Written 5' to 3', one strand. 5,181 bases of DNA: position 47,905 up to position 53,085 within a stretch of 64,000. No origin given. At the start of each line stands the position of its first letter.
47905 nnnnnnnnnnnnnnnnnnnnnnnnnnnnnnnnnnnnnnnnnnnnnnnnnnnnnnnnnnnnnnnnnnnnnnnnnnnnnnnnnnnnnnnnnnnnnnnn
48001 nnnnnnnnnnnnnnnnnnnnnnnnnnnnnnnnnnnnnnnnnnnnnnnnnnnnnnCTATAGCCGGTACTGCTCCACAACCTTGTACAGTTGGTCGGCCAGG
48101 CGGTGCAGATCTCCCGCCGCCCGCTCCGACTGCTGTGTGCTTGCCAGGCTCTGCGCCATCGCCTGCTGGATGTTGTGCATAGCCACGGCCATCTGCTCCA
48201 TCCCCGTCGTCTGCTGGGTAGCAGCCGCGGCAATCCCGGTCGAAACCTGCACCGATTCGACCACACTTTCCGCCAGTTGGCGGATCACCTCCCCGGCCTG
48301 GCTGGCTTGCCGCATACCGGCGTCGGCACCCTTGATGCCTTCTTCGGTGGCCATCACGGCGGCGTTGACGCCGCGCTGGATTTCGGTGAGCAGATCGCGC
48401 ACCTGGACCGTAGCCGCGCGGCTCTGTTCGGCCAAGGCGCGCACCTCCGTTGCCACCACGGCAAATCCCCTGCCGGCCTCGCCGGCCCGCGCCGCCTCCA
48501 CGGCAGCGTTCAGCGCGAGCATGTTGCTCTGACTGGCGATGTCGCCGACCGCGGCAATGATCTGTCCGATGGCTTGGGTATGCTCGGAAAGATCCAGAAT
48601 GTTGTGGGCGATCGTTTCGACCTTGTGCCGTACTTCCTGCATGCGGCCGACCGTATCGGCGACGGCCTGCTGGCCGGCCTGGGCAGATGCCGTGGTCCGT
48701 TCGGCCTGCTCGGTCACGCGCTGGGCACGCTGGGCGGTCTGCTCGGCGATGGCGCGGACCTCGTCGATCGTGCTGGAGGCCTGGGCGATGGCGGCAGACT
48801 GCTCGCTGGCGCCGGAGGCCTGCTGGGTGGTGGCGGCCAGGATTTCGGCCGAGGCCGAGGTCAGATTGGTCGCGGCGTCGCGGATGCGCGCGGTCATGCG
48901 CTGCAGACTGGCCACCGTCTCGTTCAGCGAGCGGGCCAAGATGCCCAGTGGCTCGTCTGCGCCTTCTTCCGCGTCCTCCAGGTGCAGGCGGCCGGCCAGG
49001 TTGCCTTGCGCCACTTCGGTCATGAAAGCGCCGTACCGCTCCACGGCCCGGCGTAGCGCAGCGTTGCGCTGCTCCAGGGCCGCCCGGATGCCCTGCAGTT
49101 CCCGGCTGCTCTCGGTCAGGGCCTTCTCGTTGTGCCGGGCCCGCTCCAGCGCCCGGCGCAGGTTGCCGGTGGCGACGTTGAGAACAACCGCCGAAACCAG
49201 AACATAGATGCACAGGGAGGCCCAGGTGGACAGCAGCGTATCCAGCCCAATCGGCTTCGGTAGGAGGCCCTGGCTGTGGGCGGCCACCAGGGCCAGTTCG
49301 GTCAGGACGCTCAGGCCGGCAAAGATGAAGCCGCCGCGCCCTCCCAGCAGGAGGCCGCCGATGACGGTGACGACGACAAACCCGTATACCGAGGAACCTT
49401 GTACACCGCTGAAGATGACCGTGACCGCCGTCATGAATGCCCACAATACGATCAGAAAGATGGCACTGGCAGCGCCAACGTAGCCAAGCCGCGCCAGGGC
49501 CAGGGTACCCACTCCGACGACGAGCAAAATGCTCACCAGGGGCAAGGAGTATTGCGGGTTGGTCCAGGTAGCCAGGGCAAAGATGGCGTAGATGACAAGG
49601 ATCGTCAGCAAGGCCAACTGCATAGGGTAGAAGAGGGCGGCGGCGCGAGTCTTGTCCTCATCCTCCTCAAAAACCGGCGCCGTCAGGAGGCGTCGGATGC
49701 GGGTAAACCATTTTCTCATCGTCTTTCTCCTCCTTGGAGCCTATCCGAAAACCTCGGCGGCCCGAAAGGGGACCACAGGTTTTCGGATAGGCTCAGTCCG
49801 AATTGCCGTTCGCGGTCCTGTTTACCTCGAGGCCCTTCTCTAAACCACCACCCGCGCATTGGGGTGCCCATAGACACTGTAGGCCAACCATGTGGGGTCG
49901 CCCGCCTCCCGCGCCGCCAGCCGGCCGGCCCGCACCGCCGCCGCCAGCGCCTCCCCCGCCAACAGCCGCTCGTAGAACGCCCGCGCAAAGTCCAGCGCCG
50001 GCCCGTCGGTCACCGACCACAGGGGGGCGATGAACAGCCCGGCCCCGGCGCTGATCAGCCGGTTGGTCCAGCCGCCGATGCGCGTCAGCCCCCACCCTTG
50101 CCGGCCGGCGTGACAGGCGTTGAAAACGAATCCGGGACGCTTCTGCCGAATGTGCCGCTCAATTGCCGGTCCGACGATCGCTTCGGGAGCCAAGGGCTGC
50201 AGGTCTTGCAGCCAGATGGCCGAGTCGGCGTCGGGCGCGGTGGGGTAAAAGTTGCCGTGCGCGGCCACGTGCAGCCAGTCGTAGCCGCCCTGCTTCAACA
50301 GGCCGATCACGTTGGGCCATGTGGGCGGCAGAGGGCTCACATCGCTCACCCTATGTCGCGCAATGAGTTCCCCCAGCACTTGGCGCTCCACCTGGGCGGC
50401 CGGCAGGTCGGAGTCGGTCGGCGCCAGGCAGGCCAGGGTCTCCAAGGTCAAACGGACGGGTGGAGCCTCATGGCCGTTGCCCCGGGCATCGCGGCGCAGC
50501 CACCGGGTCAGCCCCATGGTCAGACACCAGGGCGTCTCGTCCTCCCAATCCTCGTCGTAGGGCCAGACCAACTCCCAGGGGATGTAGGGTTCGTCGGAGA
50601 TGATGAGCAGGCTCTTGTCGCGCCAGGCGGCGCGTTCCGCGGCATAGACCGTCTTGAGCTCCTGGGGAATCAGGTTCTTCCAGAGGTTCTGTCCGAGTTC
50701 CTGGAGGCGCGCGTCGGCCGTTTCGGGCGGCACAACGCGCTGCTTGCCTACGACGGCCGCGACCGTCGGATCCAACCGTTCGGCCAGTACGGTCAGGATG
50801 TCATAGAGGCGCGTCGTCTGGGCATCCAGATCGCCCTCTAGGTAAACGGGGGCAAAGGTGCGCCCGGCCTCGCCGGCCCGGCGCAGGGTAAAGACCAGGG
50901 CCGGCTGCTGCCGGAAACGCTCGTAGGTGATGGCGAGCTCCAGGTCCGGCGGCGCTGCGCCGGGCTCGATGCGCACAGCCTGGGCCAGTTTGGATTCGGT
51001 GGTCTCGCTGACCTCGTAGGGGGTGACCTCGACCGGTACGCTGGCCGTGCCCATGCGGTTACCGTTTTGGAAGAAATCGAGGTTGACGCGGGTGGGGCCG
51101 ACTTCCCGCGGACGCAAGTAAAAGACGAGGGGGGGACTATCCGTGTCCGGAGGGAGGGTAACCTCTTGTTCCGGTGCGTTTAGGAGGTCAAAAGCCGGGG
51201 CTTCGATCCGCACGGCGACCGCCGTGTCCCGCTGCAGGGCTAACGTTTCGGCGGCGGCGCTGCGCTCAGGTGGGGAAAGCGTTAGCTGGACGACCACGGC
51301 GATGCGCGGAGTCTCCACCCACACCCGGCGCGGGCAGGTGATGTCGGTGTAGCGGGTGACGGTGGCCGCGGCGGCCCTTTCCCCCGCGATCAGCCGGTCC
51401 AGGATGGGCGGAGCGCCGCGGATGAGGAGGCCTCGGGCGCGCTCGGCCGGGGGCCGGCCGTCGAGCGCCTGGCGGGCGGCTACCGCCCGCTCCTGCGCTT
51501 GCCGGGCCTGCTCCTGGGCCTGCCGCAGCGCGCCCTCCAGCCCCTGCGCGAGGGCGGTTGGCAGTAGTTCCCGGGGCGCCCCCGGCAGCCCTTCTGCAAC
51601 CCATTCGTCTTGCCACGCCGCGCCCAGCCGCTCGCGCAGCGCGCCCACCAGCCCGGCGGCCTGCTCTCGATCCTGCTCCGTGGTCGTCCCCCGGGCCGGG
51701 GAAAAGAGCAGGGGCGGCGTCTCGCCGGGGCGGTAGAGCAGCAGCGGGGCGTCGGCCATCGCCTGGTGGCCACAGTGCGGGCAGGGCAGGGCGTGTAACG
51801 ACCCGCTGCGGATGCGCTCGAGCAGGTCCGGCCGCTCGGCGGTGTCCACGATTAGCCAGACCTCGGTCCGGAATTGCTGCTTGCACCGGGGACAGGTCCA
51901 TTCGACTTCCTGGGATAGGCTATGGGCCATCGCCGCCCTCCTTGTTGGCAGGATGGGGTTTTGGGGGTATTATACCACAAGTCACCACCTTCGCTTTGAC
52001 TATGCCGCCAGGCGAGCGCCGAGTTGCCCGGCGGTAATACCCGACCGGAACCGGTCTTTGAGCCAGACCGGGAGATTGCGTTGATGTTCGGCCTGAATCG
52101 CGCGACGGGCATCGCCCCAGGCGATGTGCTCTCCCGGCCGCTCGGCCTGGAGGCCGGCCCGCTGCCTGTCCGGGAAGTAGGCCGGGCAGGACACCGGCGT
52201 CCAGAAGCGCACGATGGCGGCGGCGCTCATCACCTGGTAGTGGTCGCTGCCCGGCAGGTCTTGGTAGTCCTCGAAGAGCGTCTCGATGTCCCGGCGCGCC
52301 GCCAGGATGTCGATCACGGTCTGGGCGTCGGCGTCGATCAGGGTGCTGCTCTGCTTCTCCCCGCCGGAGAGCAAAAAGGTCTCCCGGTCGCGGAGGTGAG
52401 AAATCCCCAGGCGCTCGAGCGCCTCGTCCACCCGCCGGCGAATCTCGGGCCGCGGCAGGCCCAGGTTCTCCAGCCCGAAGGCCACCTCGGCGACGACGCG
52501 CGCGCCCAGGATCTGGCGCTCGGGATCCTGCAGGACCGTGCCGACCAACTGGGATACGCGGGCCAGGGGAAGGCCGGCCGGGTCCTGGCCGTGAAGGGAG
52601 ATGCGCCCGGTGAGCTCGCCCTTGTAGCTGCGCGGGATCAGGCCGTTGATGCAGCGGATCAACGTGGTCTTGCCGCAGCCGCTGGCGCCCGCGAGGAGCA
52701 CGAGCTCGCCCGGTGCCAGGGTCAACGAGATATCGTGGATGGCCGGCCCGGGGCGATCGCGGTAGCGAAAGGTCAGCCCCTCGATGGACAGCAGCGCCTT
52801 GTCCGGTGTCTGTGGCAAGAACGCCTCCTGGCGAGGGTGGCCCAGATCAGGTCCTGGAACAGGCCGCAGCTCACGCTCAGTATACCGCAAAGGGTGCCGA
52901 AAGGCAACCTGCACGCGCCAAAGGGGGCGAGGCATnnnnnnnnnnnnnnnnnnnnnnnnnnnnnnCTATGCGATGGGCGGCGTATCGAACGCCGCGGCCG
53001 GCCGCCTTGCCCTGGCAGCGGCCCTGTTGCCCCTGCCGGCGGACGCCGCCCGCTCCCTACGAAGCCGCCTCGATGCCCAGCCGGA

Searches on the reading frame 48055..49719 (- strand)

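Call 38: search_protein_families(library=pfam, proteins=[window:48055-49719:-], max_evalue=0.001)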
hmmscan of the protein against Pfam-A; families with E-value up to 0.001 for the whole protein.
window:48055-49719:- (554 aa): 1 family
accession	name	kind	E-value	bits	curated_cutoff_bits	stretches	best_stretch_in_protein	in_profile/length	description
PF00015.26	MCPsignal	-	9.9e-38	130.1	34.6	1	337-519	2-170/172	Methyl-accepting chemotaxis protein (MCP) signalling domain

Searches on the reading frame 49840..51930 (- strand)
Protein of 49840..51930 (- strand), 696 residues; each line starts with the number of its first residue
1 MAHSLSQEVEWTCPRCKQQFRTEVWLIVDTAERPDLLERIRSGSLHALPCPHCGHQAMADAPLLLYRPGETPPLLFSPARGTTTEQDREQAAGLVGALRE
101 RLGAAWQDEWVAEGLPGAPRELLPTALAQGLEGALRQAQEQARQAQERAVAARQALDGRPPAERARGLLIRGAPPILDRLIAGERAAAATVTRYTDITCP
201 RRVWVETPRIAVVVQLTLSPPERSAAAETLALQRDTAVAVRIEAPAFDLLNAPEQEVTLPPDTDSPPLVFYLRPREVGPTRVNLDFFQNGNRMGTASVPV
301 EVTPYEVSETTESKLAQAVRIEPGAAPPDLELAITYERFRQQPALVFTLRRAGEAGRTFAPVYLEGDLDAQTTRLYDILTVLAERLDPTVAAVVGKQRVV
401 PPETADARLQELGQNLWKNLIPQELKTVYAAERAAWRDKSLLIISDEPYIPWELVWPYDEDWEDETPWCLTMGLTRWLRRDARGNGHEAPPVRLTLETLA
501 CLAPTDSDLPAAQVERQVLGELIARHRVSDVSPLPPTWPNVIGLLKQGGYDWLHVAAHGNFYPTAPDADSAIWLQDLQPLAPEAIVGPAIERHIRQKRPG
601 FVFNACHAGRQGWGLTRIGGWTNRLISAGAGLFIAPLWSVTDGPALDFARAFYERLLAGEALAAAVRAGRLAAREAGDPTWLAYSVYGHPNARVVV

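Call 38: search_protein_families(library=pfam, proteins=[window:49840-51930:-], max_evalue=0.001)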
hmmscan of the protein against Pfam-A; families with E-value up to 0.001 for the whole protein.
window:49840-51930:- (696 aa): 2 families
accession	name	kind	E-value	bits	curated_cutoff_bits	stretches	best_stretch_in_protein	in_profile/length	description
PF12770.12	CHAT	-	5.5e-18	65.9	24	1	410-676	1-269/289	CHAT domain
PF14353.12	CpXC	-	1.3e-14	54.6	25.4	1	12-91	2-81/121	CpXC protein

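Call 60: search_protein_families(library=padloc, proteins=[window:49840-51930:-], max_evalue=0.001)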
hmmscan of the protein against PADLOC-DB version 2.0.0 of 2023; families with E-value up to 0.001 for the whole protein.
window:49840-51930:- (696 aa): 0 families

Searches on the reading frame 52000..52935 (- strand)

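Call 38: search_protein_families(library=pfam, proteins=[window:52000-52935:-], max_evalue=0.001)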
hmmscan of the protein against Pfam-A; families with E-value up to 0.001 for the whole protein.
window:52000-52935:- (311 aa): 3 families
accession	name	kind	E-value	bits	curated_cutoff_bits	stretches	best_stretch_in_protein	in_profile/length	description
PF00005.33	ABC_tran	-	3.4e-18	67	25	1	67-200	2-120/137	ABC transporter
PF13191.12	AAA_16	-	3.8e-05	24.7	32.6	1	77-183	25-129/167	AAA ATPase domain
PF13481.12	AAA_25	-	0.00014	22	27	0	72-92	29-49/195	AAA domain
